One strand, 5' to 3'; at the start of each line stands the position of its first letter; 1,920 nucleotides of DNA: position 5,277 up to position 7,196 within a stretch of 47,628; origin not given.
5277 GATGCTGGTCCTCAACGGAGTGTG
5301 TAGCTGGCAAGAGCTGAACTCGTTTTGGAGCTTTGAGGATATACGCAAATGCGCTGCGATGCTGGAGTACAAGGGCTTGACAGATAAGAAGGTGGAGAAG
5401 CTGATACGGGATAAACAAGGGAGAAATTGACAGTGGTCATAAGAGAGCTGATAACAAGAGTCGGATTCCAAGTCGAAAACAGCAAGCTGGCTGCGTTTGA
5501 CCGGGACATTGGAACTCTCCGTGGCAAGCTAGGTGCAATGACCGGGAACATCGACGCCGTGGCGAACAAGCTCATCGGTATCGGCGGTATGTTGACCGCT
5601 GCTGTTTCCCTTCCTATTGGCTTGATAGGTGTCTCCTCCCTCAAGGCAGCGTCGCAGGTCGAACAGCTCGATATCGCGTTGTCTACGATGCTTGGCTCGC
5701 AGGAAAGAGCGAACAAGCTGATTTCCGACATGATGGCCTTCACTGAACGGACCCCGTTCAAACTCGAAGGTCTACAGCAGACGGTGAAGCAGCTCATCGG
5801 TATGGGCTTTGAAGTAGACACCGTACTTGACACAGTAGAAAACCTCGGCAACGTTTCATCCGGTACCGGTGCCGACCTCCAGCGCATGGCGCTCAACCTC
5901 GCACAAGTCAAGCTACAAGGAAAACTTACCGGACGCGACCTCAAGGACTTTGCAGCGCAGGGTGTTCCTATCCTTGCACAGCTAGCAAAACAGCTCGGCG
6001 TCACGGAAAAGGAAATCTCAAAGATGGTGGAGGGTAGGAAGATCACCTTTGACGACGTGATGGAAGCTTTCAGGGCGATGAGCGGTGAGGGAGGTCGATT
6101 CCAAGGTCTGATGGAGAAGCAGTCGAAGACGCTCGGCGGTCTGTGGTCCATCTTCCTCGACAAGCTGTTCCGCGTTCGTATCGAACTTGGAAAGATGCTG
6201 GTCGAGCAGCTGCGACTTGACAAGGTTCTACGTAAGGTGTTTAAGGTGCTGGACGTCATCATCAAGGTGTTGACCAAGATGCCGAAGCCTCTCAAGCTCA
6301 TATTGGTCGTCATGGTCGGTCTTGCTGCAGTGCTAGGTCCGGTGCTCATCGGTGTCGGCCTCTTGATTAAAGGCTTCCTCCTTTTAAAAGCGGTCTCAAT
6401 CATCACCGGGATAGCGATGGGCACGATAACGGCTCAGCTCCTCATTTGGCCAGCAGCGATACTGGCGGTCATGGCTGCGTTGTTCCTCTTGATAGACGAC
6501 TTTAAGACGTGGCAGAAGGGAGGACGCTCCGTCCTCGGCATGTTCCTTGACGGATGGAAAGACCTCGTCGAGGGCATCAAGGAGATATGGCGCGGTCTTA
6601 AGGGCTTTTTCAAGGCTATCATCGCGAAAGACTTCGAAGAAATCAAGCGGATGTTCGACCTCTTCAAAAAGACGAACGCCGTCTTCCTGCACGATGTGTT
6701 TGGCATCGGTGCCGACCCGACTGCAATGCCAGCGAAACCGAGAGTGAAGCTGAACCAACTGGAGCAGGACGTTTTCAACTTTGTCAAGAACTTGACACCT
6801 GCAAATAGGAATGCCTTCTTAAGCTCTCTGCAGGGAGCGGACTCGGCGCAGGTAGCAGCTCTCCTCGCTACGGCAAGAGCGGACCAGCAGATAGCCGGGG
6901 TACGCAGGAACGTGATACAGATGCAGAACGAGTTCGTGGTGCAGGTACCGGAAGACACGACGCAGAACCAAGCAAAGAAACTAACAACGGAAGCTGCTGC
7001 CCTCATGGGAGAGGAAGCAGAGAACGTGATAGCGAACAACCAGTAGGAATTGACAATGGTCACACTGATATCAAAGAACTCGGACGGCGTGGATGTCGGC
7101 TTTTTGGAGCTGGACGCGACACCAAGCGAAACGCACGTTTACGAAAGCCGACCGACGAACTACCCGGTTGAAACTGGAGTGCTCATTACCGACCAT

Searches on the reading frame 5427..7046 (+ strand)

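Call 9: search_protein_families(library=pfam, proteins=[window:5427-7046:+], max_evalue=0.001)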
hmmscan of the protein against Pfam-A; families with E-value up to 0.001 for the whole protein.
window:5427-7046:+ (539 aa): 1 family
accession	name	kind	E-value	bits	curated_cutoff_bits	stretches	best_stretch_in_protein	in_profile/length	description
PF20155.4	TMP_3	-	8.7e-28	97.8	41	1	72-242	4-178/192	Tape measure protein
